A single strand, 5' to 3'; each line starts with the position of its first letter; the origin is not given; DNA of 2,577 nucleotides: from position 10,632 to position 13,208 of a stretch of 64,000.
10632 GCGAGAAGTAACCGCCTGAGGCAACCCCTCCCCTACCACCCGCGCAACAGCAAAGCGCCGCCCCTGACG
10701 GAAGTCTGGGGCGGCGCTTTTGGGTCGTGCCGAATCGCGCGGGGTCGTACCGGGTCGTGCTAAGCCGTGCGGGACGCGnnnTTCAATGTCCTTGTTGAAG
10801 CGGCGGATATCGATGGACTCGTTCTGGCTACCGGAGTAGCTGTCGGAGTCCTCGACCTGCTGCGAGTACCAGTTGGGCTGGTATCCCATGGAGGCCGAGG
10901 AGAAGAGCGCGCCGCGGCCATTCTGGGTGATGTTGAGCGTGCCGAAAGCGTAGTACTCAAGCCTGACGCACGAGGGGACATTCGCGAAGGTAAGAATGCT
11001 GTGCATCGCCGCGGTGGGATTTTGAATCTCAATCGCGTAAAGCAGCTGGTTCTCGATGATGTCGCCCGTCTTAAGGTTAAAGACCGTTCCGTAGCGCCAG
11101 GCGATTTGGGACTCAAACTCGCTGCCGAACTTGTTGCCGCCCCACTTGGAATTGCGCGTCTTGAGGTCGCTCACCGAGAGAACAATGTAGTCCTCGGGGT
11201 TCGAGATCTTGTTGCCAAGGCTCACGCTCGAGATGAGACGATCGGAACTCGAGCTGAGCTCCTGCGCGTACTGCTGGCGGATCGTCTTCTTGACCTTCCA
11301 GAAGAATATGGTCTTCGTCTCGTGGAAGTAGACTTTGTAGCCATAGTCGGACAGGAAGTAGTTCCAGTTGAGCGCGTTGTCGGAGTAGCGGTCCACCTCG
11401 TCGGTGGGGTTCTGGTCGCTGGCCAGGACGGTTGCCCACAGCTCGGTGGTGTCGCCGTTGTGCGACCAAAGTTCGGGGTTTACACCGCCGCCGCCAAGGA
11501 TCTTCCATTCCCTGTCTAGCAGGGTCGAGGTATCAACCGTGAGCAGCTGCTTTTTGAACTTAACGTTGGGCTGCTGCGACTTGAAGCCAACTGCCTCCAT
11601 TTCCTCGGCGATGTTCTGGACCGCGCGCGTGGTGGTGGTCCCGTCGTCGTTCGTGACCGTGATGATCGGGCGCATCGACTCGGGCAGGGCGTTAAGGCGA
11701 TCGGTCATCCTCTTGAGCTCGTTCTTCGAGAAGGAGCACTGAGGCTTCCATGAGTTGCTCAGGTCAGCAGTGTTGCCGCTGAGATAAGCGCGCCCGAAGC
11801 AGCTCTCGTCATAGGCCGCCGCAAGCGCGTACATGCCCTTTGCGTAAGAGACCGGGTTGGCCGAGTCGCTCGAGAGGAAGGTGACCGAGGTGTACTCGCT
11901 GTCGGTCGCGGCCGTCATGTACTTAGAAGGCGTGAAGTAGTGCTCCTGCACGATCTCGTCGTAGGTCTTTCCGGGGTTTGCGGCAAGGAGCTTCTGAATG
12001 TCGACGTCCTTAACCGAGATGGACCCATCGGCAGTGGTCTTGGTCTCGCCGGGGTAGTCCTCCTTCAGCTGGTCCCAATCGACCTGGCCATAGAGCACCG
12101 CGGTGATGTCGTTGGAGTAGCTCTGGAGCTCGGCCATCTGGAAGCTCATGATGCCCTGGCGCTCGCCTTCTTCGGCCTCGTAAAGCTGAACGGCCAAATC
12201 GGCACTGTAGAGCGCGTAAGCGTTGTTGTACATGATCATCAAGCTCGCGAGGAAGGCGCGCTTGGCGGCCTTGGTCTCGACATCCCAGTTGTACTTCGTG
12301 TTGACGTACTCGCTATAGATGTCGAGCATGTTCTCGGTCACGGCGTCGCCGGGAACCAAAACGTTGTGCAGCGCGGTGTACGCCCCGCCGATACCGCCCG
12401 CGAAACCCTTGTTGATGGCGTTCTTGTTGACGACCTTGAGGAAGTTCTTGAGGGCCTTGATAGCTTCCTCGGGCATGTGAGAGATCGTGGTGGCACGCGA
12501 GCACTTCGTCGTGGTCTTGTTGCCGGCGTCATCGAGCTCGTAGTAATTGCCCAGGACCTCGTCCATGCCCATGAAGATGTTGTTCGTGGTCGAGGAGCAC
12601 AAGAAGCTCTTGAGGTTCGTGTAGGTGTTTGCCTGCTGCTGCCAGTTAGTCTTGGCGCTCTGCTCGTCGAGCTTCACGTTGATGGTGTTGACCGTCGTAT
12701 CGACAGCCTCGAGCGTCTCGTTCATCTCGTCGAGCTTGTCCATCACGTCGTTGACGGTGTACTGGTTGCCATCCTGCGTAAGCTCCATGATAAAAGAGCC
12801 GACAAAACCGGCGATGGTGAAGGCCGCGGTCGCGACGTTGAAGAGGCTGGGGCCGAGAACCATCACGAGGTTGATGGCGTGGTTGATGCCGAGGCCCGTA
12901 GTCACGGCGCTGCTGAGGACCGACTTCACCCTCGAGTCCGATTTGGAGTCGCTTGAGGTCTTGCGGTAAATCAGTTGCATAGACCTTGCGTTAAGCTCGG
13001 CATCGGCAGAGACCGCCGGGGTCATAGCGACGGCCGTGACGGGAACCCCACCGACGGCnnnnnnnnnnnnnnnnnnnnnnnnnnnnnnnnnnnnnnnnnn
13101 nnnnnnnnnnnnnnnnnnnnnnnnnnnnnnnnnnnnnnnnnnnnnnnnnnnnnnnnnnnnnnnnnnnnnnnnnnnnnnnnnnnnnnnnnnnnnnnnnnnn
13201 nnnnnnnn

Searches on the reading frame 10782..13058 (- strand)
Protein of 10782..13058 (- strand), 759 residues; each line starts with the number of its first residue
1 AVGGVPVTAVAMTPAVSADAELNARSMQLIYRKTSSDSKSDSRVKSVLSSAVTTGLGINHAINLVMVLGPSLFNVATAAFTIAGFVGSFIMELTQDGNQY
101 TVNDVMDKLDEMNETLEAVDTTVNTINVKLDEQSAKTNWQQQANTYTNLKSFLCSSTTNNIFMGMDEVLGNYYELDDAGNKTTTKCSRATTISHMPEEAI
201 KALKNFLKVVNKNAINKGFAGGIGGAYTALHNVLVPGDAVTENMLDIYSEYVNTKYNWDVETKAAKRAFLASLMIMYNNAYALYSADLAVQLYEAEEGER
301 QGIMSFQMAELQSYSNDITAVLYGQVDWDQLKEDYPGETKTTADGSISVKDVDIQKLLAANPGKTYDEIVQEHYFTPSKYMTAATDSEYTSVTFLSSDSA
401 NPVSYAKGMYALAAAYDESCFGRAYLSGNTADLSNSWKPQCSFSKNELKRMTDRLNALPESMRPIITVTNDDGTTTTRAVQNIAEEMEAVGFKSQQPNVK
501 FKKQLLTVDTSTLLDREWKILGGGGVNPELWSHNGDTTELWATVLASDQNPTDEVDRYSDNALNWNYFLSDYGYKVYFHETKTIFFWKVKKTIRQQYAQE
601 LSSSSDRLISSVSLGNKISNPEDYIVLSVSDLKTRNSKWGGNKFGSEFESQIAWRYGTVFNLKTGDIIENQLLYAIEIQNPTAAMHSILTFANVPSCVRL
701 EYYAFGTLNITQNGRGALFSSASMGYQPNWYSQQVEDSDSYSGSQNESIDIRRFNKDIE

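Call 56: predict_structure(alignment_id=A4)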
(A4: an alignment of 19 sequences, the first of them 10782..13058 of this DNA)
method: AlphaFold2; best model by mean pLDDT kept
length: 759 residues; sequences in the alignment: 19
mean_pLDDT: 71.7   pTM: 0.66
mean pLDDT of the five models: 71.7, 70.3, 70.2, 69.4, 62.1
residues with pLDDT >= 90: 120; 70-90: 357; 50-70: 166; < 50: 116
segments of 3 or more residues with pLDDT < 50: 1-41, 66-106, 117-123, 125-135, 342-345, 741-743, 757-759
pLDDT, mean of each block of 10 residues (from residue 1): 24 30 36 36 55 59 49 39 31 30 46 51 49 52 74 74 82 81 78 78 88 87 88 72 76 76 72 77 78 72 73 81 78 72 50 74 70 79 69 73 84 93 88 91 91 77 71 75 90 90 88 85 73 81 88 87 91 68 55 79 83 89 95 87 72 95 95 92 55 70 95 85 73 57 52 52
secondary structure, 60 per line:
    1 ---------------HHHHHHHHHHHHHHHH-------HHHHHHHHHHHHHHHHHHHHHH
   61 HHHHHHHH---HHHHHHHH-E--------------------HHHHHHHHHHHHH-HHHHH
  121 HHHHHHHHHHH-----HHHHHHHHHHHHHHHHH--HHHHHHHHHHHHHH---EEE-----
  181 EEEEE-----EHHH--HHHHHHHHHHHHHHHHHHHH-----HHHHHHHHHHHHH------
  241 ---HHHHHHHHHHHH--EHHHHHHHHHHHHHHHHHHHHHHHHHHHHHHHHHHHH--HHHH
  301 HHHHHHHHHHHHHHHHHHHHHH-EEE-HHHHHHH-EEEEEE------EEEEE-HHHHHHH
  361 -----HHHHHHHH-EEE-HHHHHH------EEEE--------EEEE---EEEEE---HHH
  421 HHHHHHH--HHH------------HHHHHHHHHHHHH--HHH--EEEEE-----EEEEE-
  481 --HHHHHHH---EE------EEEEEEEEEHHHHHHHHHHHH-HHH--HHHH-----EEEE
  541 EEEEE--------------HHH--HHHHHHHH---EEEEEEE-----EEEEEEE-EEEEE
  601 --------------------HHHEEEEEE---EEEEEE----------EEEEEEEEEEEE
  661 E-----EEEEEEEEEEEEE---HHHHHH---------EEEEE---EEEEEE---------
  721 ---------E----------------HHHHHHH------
elements in order (helices of 4 or more, strands of 3 or more residues): H16-31 H39-68 H72-79 H102-114 H116-131 H137-153 H156-169 E173-175 E181-185 H197-216 H222-234 H244-255 H259-294 H297-322 E324-326 H328-334 E336-341 E348-352 H354-360 H366-373 E375-377 H379-384 E391-394 E403-406 E410-414 H418-427 H445-457 E465-469 E475-479 H483-489 E501-509 H510-521 H528-531 E537-545 H565-572 E576-582 E588-594 E596-600 E624-629 E633-638 E649-661 E667-679 H683-688 E698-702 E706-711 H747-753

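Call 62: fold_search(model_id=the predicted structure, library=pdb)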
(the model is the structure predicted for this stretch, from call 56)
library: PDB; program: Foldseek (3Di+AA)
matches with E <= 10: 447; with E <= 0.001: 0
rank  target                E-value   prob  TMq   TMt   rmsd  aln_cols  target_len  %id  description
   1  6tfj_A                8.1e-02  0.38  0.12  0.12  24.1       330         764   14  Vip3Aa protoxin structure (released 2020-08-12)
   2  7jh5_B                1.3e-01  0.47  0.13  0.27  13.3       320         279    9  Co-LOCKR: de novo designed protein switch (released 2020-09-02)
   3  6ar7_C                1.6e-01  0.13  0.08  0.17  20.2       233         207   11  Crystal structure of a putative uncharacterized protein from Burkholderia thailandensis (released 2017-09-20)
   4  7jh5_A                1.7e-01  0.30  0.11  0.24  14.5       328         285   10  Co-LOCKR: de novo designed protein switch (released 2020-09-02)
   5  6xr1                  3.3e-01  0.13  0.11  0.14  21.9       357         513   10  Computationally designed right-handed alpha/alpha single-chain toroid with 9 repeats (released 2021-07-14)
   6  1qgr_A                4.0e-01  0.04  0.07  0.06  24.7       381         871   15  STRUCTURE OF IMPORTIN BETA BOUND TO THE IBB DOMAIN OF IMPORTIN ALPHA (II CRYSTAL FORM, GROWN AT LOW PH) (released 1999-05-24)
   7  9efi_A                4.2e-01  0.18  0.12  0.12  23.2       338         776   12  VIP3Cb1 Protoxin Structure (released 2025-06-18)
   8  8edl                  4.2e-01  0.05  0.07  0.11  27.1       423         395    9  Cryo-EM structure of the full-length human NF1 dimer (released 2023-09-20)
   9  8sf0_A                5.9e-01  0.06  0.08  0.09  22.9       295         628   11  Cryo-EM Structure of RyR1 + cAMP (Local Refinement of TMD) (released 2023-05-24)
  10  6fzj_A                6.2e-01  0.06  0.08  0.15  20.9       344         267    9  PPAR gamma mutant complex (released 2019-02-13)
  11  6zzh_AAA              6.5e-01  0.07  0.08  0.15  25.9       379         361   11  Structure of soluble SmhB crystal form 2 of the tripartite alpha-pore forming toxin, Smh, from Serratia marcescens. (released 2021-03-31)
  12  6h2e_P                6.8e-01  0.12  0.10  0.22  32.6       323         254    7  Structure of the soluble AhlC of the tripartite alpha-pore forming toxin, AHL, from Aeromonas hydrophila. (released 2019-07-10)
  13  6t8d                  6.8e-01  0.09  0.11  0.19  26.9       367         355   12  The cytotoxin MakB from Vibrio cholerae (released 2020-11-18)
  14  3wmh_A                7.1e-01  0.06  0.08  0.17  21.2       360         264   10  Human PPAR gamma ligand binding domain in complex with a gammma selective synthetic partial agonist MEKT75 (released 2014-11-19)
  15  2nrj                  7.5e-01  0.07  0.10  0.17  23.0       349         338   11  Crystal Structure of Hemolysin binding component from Bacillus cereus (released 2006-11-14)
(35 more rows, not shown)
